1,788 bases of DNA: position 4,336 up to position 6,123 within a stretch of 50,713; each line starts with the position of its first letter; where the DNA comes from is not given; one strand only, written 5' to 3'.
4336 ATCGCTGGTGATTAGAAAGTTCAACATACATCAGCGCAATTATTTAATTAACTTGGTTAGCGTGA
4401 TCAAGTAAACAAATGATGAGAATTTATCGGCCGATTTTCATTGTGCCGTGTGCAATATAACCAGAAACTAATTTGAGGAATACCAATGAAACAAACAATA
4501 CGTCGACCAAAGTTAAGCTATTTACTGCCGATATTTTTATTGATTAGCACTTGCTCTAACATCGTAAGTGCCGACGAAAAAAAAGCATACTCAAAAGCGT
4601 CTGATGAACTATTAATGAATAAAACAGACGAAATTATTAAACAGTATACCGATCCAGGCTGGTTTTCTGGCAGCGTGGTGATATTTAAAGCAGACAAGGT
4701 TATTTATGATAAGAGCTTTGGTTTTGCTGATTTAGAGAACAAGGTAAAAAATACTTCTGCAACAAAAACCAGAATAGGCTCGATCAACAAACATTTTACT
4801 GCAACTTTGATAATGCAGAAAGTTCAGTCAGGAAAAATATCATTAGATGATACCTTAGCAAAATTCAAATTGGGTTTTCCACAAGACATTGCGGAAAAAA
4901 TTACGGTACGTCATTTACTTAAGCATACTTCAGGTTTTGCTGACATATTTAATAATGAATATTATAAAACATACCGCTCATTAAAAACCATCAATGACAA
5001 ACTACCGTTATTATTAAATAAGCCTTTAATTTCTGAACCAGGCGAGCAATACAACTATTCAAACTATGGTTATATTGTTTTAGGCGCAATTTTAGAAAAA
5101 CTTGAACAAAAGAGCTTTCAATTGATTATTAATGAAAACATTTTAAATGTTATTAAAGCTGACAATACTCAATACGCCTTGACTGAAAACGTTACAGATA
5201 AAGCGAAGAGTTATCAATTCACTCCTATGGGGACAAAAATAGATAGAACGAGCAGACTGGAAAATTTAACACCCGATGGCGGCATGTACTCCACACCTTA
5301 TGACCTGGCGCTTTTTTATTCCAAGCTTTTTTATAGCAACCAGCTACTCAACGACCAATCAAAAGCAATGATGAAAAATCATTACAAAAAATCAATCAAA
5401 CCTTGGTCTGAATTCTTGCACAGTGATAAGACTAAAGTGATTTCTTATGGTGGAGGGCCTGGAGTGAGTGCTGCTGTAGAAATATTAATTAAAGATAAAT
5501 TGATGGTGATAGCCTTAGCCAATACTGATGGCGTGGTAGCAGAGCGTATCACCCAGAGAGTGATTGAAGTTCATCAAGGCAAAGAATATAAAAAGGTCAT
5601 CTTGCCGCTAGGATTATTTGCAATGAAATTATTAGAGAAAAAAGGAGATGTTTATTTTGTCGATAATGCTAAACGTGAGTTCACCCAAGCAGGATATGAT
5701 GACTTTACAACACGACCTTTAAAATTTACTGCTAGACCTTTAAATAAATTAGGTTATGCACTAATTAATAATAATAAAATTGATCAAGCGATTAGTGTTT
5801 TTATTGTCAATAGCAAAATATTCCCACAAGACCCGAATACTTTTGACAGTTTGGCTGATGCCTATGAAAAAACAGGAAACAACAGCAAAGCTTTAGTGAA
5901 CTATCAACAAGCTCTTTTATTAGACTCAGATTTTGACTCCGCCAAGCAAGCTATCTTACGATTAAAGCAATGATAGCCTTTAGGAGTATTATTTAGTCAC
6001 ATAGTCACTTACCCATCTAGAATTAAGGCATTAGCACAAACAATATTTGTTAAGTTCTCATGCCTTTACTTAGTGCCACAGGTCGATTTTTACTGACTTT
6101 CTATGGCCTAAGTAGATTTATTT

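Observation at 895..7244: Mirror-image duplicated modules: serine-hydrolase-TPR / membrane protein / ECF sigma, sharing one 30-nt ECF-type promoter motif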

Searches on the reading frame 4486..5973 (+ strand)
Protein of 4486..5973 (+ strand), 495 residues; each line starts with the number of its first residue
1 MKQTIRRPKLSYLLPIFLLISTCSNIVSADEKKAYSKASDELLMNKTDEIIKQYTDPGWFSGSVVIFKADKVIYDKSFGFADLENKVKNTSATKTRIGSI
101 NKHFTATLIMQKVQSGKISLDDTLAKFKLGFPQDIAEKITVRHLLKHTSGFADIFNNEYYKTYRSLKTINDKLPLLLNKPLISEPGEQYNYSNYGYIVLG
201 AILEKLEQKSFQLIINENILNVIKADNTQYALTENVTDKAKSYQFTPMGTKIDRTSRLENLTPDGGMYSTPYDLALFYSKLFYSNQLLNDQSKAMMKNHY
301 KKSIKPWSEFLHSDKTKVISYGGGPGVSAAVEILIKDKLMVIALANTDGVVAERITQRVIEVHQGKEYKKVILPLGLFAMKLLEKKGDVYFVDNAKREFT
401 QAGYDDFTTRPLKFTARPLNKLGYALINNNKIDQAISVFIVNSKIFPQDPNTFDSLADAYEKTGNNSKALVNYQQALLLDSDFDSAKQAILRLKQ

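Call 8: search_protein_families(library=pfam, proteins=[window:4486-5973:+], max_evalue=0.01)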
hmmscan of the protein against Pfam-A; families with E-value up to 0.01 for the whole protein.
window:4486-5973:+ (495 aa): 5 families
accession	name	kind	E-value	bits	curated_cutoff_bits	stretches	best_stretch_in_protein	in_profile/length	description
PF00144.29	Beta-lactamase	-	6.6e-46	157.4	27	1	49-350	3-313/329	Beta-lactamase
PF07719.23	TPR_2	-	4e-06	27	27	1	455-482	6-33/34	Tetratricopeptide repeat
PF00515.34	TPR_1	-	7e-06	26.1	27.8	1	456-483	7-34/34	Tetratricopeptide repeat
PF13181.12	TPR_8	-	2.9e-05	24.3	25.7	0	456-482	7-33/34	Tetratricopeptide repeat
PF13414.12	TPR_11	-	0.00026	21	26.8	0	458-485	2-29/42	TPR repeat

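Call 50: search_protein_families(library=ncbifam, proteins=[window:4486-5973:+], max_evalue=0.01)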
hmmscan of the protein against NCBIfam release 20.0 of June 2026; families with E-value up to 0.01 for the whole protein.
window:4486-5973:+ (495 aa): 47 families (the best 25 are shown)
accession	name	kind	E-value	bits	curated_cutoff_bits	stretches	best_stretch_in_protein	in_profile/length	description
NF007943.0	PRK10662.1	equivalog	3.2e-21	75.4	266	1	25-301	19-291/380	D-alanyl-D-alanine-carboxypeptidase/endopeptidase AmpH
NF033085.1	bla_class_C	equivalog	2.4e-15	56.2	415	1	48-244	13-200/356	class C beta-lactamase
NF002968.0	PRK03642.1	equivalog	1.3e-14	53.9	385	1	34-230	30-242/432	penicillin binding protein PBP4B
NF009622.0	PRK13128.1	equivalog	1e-13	50.6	443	1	47-231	13-193/518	D-aminopeptidase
NF052559.1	MthAcHydAcmB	equivalog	5.7e-13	48.3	550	1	43-241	6-224/391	methyl acetate hydrolase AcmB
NF000264.2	blaOCH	exception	1.4e-09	37.5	800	1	21-299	12-282/390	OCH family extended-spectrum class C beta-lactamase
NF000185.2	BlaEC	exception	9.4e-09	34.7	850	1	42-232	27-207/377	BlaEC family class C beta-lactamase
NF038366.1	blaSFDC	exception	1.4e-08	34.2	840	1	16-234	8-213/382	SFDC family class C beta-lactamase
NF038069.1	blaIDC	exception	3.7e-08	32.7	850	1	61-215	56-204/395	IDC family class C beta-lactamase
NF045671.1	blaPNC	exception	4.3e-08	32.4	750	1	47-233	52-229/401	PNC family class C beta-lactamase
NF033159.0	blaPAC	exception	7.7e-08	31.6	850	1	65-242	49-220/380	PAC family class C beta-lactamase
NF041663.1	ampC_Sliq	exception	8.5e-08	31.5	860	1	68-241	51-216/378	cephalosporin-hydrolyzing class C beta-lactamase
NF000397.2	blaACC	exception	9.6e-08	31.4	850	1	46-230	33-210/385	ACC family cephalosporin-hydrolyzing class C beta-lactamase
NF050810.1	blaCHC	exception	1.4e-07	30.7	780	1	69-244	53-222/387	CHC family extended-spectrum class C beta-lactamase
NF000425.2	blaADC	exception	2.2e-07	30.4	800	1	10-224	6-207/383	ADC family extended-spectrum class C beta-lactamase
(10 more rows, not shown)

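Call 58: search_solved_structures(query=window:4486-5973:+, max_evalue=0.00001)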
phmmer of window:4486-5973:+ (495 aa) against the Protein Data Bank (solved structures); distinct sequences matched with E-value up to 0.00001: 71 (the best 60 are shown).
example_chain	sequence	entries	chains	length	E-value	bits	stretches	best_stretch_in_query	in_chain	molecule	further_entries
2qmi_A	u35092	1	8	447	2.5e-25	92.3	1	63-308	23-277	Pbp related beta-lactamase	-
9s7k_A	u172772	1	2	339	3.8e-22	81.9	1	74-296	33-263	D-alanyl-D-alanine carboxypeptidase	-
4gdn_A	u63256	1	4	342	7.2e-22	80.9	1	46-245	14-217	Protein flp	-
4y7p_A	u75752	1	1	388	3e-20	75.6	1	19-296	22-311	Alkaline D-peptidase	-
3tg9_A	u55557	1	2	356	3.8e-20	75.3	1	60-291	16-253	Penicillin-binding protein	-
1sde_A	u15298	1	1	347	8.1e-19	70.9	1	63-298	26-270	D-alanyl-D-alanine carboxypeptidase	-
1cef_A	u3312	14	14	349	8.2e-19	70.9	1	63-298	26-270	D-ALANYL-D-ALANINE CARBOXYPEPTIDASE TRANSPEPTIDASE | D-ALANYL-D-ALANINE CARBOXYPEPTIDASE | D-alanyl-D-alanine carboxypeptidase precursor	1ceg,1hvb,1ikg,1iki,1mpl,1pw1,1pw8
7atl_AAA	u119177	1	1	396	8.2e-18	67.6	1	39-250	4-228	Esterase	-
7spn_A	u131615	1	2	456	9.6e-18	67.3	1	39-234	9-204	IS11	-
7v21_A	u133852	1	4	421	9.6e-17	64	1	59-287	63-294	Serine beta-lactamase-like protein LACTB, mitochondrial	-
9sn1_A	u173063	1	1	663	2.9e-16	62.5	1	70-306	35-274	Beta-lactamase family protein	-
8agr_A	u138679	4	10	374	3e-16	62.4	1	46-346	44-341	Beta-lactamase family protein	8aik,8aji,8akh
9qhb_A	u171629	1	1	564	3e-15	59.1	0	421-494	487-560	Engineered tetratricopeptide repeat protein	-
5zh8_A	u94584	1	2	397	5.4e-15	58.3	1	49-281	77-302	Protein FmtA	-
7ulw_A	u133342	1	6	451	6.3e-14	54.8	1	60-173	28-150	Serine beta-lactamase-like protein LACTB, mitochondrial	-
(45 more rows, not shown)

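Call 68: find_homologous_proteins(query=window:4486-5973:+, max_evalue=1e-30)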
Query window:4486-5973:+ (495 aa): 299 proteins with E <= 1e-30 among 8000 candidates; the best 120 are listed.
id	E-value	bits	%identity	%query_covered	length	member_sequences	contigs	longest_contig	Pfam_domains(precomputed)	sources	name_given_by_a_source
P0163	0.0e+0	1090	100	100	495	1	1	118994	PF00515.35,PF07719.24,PF00144.30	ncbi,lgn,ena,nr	ncbi:MAG: serine hydrolase [Colwellia sp.]|nr:serine hydrolase [Colwellia sp.]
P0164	8.5e-283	956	87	100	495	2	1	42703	PF07719.24,PF00144.30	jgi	-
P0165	2.6e-279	944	86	100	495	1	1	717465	PF00515.35,PF13181.13,PF07719.24,PF00144.30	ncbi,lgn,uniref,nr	ncbi:serine hydrolase domain-containing protein [Colwellia sp. 12G3]|uniref:serine hydrolase domain-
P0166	7.4e-270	913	85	100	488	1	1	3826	PF07719.24,PF00144.30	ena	-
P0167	5.5e-266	901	85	96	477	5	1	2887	PF00515.35,PF07719.24,PF00144.30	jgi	-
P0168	6.3e-264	894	84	100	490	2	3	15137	PF00515.35,PF13181.13,PF07719.24,PF00144.30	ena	-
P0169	6.0e-263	891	81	100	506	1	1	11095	PF00515.35,PF13181.13,PF07719.24,PF00144.30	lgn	-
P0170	8.4e-261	883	82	100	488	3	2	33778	PF00515.35,PF07719.24,PF00144.30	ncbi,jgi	ncbi:MAG: CubicO group peptidase (beta-lactamase class C family) [Colwellia sp.]|jgi:CubicO group pe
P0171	1.0e-260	883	82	100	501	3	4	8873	PF00515.35,PF07719.24,PF00144.30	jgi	jgi:CubicO group peptidase (beta-lactamase class C family)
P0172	2.9e-259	878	81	97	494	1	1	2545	PF00144.30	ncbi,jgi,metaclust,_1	metaclust:\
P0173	3.1e-255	865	80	100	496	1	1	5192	PF00144.30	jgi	-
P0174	1.2e-252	857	79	96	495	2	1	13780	PF00515.35,PF07719.24,PF00144.30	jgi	jgi:CubicO group peptidase (beta-lactamase class C family)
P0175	4.9e-251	851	79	100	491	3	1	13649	PF00515.35,PF07719.24,PF00144.30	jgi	-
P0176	1.2e-250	850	82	94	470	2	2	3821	PF00144.30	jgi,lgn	jgi:CubicO group peptidase (beta-lactamase class C family)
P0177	8.4e-249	844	77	100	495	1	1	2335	PF13414.13,PF00515.35,PF13181.13,PF07719.24,PF00144.30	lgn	-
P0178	1.9e-248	843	78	99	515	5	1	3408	PF00144.30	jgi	jgi:CubicO group peptidase (beta-lactamase class C family)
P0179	8.2e-247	837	79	100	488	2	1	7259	PF00515.35,PF07719.24,PF00144.30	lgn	-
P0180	8.9e-246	834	78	100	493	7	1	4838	PF00515.35,PF13181.13,PF07719.24,PF00144.30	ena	-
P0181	2.1e-245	833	75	100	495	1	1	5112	PF00515.35,PF07719.24,PF00144.30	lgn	-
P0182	2.8e-243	826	78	97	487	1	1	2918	PF00144.30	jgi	jgi:CubicO group peptidase (beta-lactamase class C family)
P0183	1.9e-242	823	77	100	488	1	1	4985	PF00515.35,PF07719.24,PF00144.30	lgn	-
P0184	2.1e-242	823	80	94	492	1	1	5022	PF07719.24,PF00144.30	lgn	-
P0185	2.1e-242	823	77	100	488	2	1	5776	PF00144.30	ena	-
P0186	9.0e-242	821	76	100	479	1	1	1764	PF07719.24,PF00144.30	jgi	jgi:CubicO group peptidase (beta-lactamase class C family)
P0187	1.2e-241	820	75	100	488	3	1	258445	PF00515.35,PF07719.24,PF00144.30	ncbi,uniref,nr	ncbi:serine hydrolase domain-containing protein [Litorilituus lipolyticus]|uniref:Beta-lactamase-rel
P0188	2.7e-241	819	76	100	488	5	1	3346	PF00515.35,PF07719.24,PF00144.30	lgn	-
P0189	1.1e-239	814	75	98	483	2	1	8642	PF13414.13,PF00515.35,PF07719.24,PF00144.30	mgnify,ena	mgnify:CR=1 FL=1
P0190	2.2e-237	806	77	98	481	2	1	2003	PF00515.35,PF07719.24,PF00144.30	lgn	-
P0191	2.4e-237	806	74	100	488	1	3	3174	PF00515.35,PF13181.13,PF07719.24,PF00144.30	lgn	-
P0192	4.7e-237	805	74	98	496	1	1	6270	PF07719.24,PF00144.30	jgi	jgi:CubicO group peptidase (beta-lactamase class C family)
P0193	8.4e-236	801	75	100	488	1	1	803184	PF00515.35,PF07719.24,PF00144.30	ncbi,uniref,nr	ncbi:serine hydrolase [Aliikangiella coralliicola]|uniref:Serine hydrolase n=1 Tax=Aliikangiella cor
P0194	9.6e-235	798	77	98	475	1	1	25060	PF00144.30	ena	-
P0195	2.1e-234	796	73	100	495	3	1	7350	PF00144.30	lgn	-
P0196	2.1e-233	793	78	93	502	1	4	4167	PF00515.35,PF13181.13,PF07719.24,PF00144.30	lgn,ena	-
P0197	1.2e-230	784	73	100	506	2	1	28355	PF00515.35,PF13181.13,PF07719.24,PF00144.30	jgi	jgi:CubicO group peptidase (beta-lactamase class C family)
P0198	3.7e-229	779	76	93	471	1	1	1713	PF07719.24,PF00144.30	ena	-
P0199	1.5e-228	777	78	92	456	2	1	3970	PF00515.35,PF07719.24,PF00144.30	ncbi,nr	ncbi:MAG: serine hydrolase [Psychrosphaera sp.]|nr:serine hydrolase [Psychrosphaera sp.]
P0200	6.3e-222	755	73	95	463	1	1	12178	PF00515.35,PF13181.13,PF07719.24,PF00144.30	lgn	-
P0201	1.5e-214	731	72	93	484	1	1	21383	PF00515.35,PF13181.13,PF07719.24,PF00144.30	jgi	jgi:CubicO group peptidase (beta-lactamase class C family)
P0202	5.1e-214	729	74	90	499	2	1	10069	PF00144.30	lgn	-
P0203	8.4e-211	719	73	91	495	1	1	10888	PF07719.24,PF00144.30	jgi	jgi:CubicO group peptidase (beta-lactamase class C family)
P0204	6.0e-208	709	73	90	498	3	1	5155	PF00144.30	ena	-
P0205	2.5e-205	701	66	99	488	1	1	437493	PF13414.13,PF00515.35,PF13181.13,PF07719.24,PF00144.30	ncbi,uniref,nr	ncbi:serine hydrolase [Pleionea sp. CnH1-48]|uniref:serine hydrolase n=1 Tax=Pleionea sp. CnH1-48 Ta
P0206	8.7e-191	653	65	92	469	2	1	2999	PF13414.13,PF00515.35,PF13428.13,PF07719.24,PF00144.30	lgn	-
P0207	5.1e-188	644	64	93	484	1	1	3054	PF07719.24,PF00144.30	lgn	-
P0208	6.6e-188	643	61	100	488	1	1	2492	PF00515.35,PF13181.13,PF07719.24,PF00144.30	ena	-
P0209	1.9e-180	619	59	100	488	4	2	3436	PF00515.35,PF13181.13,PF07719.24,PF00144.30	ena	-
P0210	5.7e-179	614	59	98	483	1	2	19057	PF00515.35,PF13181.13,PF07719.24,PF00144.30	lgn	-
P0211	2.8e-175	602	60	92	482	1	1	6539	PF00515.35,PF07719.24,PF00144.30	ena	-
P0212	3.5e-168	578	60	93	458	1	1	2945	PF00144.30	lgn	-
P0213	3.7e-152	525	53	93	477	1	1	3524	PF00515.35,PF07719.24,PF00144.30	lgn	-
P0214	5.2e-151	522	53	91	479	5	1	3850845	PF00515.35,PF13424.13,PF13181.13,PF07719.24,PF00144.30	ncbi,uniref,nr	ncbi:serine hydrolase [Kordiimonas sp. SCSIO 12603]|uniref:beta-lactamase family protein n=1 Tax=Kor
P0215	2.0e-142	493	51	92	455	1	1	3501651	PF07719.24,PF00144.30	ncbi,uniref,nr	ncbi:serine hydrolase [Kordiimonas sp. SCSIO 12610]|uniref:serine hydrolase n=1 Tax=Kordiimonas sp. 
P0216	4.3e-140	486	50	94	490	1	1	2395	PF00515.35,PF13181.13,PF07719.24,PF00144.30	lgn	-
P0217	1.9e-139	483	50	92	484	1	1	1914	PF00515.35,PF13428.13,PF13181.13,PF07719.24,PF00144.30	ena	-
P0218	6.9e-139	482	50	94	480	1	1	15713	PF00515.35,PF13428.13,PF13181.13,PF07719.24,PF00144.30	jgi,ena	-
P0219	1.8e-137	477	49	94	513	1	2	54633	PF00515.35,PF13428.13,PF13181.13,PF07719.24,PF00144.30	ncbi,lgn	-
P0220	2.1e-136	473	49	92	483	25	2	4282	PF13414.13,PF00515.35,PF13428.13,PF13181.13,PF07719.24,PF00144.30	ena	-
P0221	4.0e-136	472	49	92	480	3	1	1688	PF00515.35,PF13428.13,PF13181.13,PF07719.24,PF00144.30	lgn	-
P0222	2.5e-135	470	49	93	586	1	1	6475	PF00515.35,PF13428.13,PF13181.13,PF07719.24,PF00144.30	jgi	jgi:CubicO group peptidase (beta-lactamase class C family)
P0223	9.1e-135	468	47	92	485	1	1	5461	PF00515.35,PF13181.13,PF07719.24,PF00144.30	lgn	-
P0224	1.2e-134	468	46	97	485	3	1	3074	PF00515.35,PF07719.24,PF00144.30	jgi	jgi:CubicO group peptidase (beta-lactamase class C family)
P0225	3.9e-134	466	48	94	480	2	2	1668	PF13181.13,PF00144.30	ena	-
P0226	8.5e-134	465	47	94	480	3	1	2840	PF13414.13,PF00515.35,PF13424.13,PF13428.13,PF13181.13,PF07719.24,PF00144.30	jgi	jgi:CubicO group peptidase (beta-lactamase class C family)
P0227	3.2e-132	460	47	94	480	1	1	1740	PF00515.35,PF13424.13,PF13428.13,PF13181.13,PF07719.24,PF00144.30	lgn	-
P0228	3.8e-132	459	58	73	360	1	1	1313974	PF00144.30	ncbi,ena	-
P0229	6.4e-132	459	46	100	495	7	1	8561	PF00515.35,PF13428.13,PF13181.13,PF07719.24,PF00144.30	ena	-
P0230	1.6e-130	454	47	94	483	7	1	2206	PF00515.35,PF13428.13,PF13181.13,PF07719.24,PF00144.30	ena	-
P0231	4.1e-128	446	58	71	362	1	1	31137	PF00144.30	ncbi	-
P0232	5.0e-125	436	59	64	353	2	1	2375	PF00144.30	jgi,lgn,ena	-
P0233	6.1e-123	429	56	74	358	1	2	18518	PF00144.30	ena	-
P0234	1.7e-121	424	47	91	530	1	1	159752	PF13414.13,PF00515.35,PF13424.13,PF13176.13,PF13432.13,PF13428.13,PF13181.13,PF07719.24,PF00144.30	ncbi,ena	-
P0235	3.5e-121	423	46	92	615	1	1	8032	PF13414.13,PF00515.35,PF13424.13,PF13176.13,PF13181.13,PF07719.24,PF00144.30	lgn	-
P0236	4.6e-121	423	45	96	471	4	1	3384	PF13414.13,PF13371.13,PF00515.35,PF13424.13,PF13176.13,PF13428.13,PF13181.13,PF07719.24,PF00144.30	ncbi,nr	ncbi:MAG: serine hydrolase, partial [Bacteroidetes bacterium]|nr:serine hydrolase [Bacteroidota bact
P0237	6.1e-121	422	46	93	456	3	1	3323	PF13414.13,PF00515.35,PF13424.13,PF13176.13,PF13432.13,PF13428.13,PF13181.13,PF07719.24,PF00144.30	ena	-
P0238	1.0e-120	422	60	65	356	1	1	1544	PF00144.30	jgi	jgi:CubicO group peptidase (beta-lactamase class C family)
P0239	1.3e-120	421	45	95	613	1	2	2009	PF00515.35,PF13424.13,PF13176.13,PF13432.13,PF13428.13,PF13181.13,PF07719.24,PF00144.30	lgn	-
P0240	2.2e-120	421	45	95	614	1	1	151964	PF13414.13,PF00515.35,PF13424.13,PF13432.13,PF13428.13,PF13181.13,PF07719.24,PF00144.30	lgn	-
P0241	4.5e-120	420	44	92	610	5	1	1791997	PF00515.35,PF13424.13,PF13428.13,PF13181.13,PF07719.24,PF00144.30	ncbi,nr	ncbi:MAG: serine hydrolase [Lewinellaceae bacterium]|nr:serine hydrolase [Lewinellaceae bacterium]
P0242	6.0e-120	419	46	92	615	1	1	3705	PF13431.13,PF13414.13,PF13176.13,PF13428.13,PF00144.30,PF14559.13,PF13371.13,PF00515.35,PF13424.13,PF13432.13,PF13181.13,PF07719.24,PF13174.13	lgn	-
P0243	8.2e-120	419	47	94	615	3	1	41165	PF13414.13,PF00515.35,PF13424.13,PF13181.13,PF07719.24,PF00144.30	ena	-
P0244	1.5e-119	418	45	95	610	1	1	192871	PF00515.35,PF13181.13,PF07719.24,PF18042.8,PF00144.30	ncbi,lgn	-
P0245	3.1e-119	417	45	92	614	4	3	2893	PF00515.35,PF13424.13,PF13176.13,PF13428.13,PF13181.13,PF07719.24,PF18042.8,PF00144.30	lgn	-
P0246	1.3e-118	415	45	94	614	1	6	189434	PF00515.35,PF13424.13,PF13176.13,PF13432.13,PF13428.13,PF13181.13,PF07719.24,PF13174.13,PF00144.30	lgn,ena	-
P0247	1.4e-118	415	46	92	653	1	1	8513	PF00515.35,PF13176.13,PF13181.13,PF07719.24,PF00144.30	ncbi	-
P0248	1.4e-118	415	56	67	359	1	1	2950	PF00144.30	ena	-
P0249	3.6e-118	413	44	93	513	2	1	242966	PF13431.13,PF13414.13,PF00515.35,PF13424.13,PF13176.13,PF13428.13,PF13181.13,PF07719.24,PF00144.30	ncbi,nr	ncbi:MAG: serine hydrolase [Lewinellaceae bacterium]|nr:serine hydrolase [Lewinellaceae bacterium]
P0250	4.5e-118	413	45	98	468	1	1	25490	PF13414.13,PF00515.35,PF13424.13,PF13432.13,PF13181.13,PF07719.24,PF00144.30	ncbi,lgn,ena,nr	ncbi:MAG TPA: serine hydrolase [Bacteroidetes bacterium]|nr:serine hydrolase [Bacteroidota bacterium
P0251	6.5e-118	412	59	65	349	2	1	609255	PF00144.30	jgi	jgi:CubicO group peptidase (beta-lactamase class C family)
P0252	9.6e-118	412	45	92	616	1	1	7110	PF14559.13,PF13431.13,PF13414.13,PF00515.35,PF13424.13,PF13428.13,PF13181.13,PF07719.24,PF00144.30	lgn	-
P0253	1.6e-117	411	45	90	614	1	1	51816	PF13431.13,PF13414.13,PF13176.13,PF13428.13,PF00144.30,PF13374.13,PF00515.35,PF13424.13,PF13432.13,PF13181.13,PF07719.24,PF13174.13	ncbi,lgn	-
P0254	4.3e-117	410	44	98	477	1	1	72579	PF00515.35,PF13181.13,PF07719.24,PF00144.30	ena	-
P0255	4.7e-117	410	45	93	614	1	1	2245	PF00515.35,PF13424.13,PF13428.13,PF13181.13,PF07719.24,PF00144.30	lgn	-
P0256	2.3e-116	407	44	92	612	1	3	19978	PF00515.35,PF13424.13,PF13432.13,PF13428.13,PF13181.13,PF07719.24,PF00144.30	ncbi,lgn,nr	ncbi:MAG: serine hydrolase [Phaeodactylibacter sp.]|nr:serine hydrolase [Phaeodactylibacter sp.]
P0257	5.2e-116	406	44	93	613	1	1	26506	PF00515.35,PF13424.13,PF13432.13,PF13428.13,PF13181.13,PF07719.24,PF00144.30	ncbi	-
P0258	1.4e-115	405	45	92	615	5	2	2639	PF13414.13,PF00515.35,PF13424.13,PF13432.13,PF13428.13,PF13181.13,PF07719.24,PF00144.30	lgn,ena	-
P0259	1.5e-115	405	45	92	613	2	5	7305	PF00515.35,PF13428.13,PF07719.24,PF00144.30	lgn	-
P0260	2.8e-115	404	45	91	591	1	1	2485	PF14559.13,PF00515.35,PF13424.13,PF13176.13,PF13432.13,PF13428.13,PF13181.13,PF07719.24,PF18042.8,PF00144.30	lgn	-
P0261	3.5e-115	403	44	94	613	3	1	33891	PF00515.35,PF13424.13,PF07719.24,PF00144.30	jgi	-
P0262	2.5e-114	401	44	93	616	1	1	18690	PF13414.13,PF00515.35,PF13424.13,PF13176.13,PF13181.13,PF07719.24,PF13174.13,PF00144.30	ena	-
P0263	3.4e-114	400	55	65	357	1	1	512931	PF00144.30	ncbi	-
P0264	1.2e-113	398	51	73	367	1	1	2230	PF00144.30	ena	-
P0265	1.5e-113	398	44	91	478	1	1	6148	PF00515.35,PF13424.13,PF13428.13,PF13181.13,PF07719.24,PF00144.30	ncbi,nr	ncbi:MAG: serine hydrolase [Phaeodactylibacter sp.]|nr:serine hydrolase [Phaeodactylibacter sp.]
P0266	1.8e-113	398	43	95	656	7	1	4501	PF00515.35,PF13424.13,PF13176.13,PF13432.13,PF13428.13,PF13181.13,PF07719.24,PF18042.8,PF00144.30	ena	-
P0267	2.5e-113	397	44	94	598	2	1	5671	PF00515.35,PF13181.13,PF07719.24,PF00144.30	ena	-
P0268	3.2e-112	394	45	91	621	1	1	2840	PF00515.35,PF13181.13,PF07719.24,PF00144.30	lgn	-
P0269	4.5e-112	393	43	91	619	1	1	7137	PF13414.13,PF00515.35,PF13424.13,PF13181.13,PF07719.24,PF00144.30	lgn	-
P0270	4.3e-111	390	42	94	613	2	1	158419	PF00515.35,PF13181.13,PF07719.24,PF00144.30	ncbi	ncbi:MAG: serine hydrolase [Bacteroidota bacterium]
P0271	6.1e-110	386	45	89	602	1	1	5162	PF00515.35,PF13424.13,PF13181.13,PF07719.24,PF00144.30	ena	-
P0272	7.3e-110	386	42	92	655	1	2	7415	PF00515.35,PF13424.13,PF13181.13,PF07719.24,PF00144.30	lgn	-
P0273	6.3e-109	383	41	97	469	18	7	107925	PF13431.13,PF13414.13,PF00515.35,PF13424.13,PF13176.13,PF13432.13,PF13428.13,PF13181.13,PF07719.24,PF13174.13,PF00144.30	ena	-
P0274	2.6e-107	378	43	89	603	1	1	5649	PF13414.13,PF00515.35,PF13424.13,PF13176.13,PF13428.13,PF13181.13,PF07719.24,PF00144.30,PF13374.13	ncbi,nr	ncbi:MAG: serine hydrolase, partial [Saprospiraceae bacterium]|nr:serine hydrolase [Saprospiraceae b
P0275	1.1e-106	375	42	91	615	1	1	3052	PF00515.35,PF13424.13,PF13181.13,PF07719.24,PF18042.8,PF00144.30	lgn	-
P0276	2.1e-106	374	52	67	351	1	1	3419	PF00144.30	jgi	jgi:CubicO group peptidase (beta-lactamase class C family)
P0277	2.6e-105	371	43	88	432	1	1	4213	PF00515.35,PF13181.13,PF07719.24,PF00144.30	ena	-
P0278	2.0e-98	348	40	93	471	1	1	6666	PF14559.13,PF13414.13,PF13371.13,PF00515.35,PF13424.13,PF13176.13,PF13432.13,PF13428.13,PF13181.13,PF07719.24,PF00144.30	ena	-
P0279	1.5e-97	345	38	96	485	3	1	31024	PF14559.13,PF00515.35,PF13424.13,PF13181.13,PF07719.24,PF00144.30,PF13374.13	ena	-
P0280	5.0e-90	321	39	88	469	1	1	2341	PF13424.13,PF13181.13,PF07719.24,PF00144.30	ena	-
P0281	1.3e-89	319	39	98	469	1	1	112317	PF00515.35,PF13181.13,PF07719.24,PF00144.30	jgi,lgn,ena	-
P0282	2.8e-89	318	40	89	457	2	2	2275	PF14559.13,PF00515.35,PF13428.13,PF07719.24,PF13174.13,PF00144.30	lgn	-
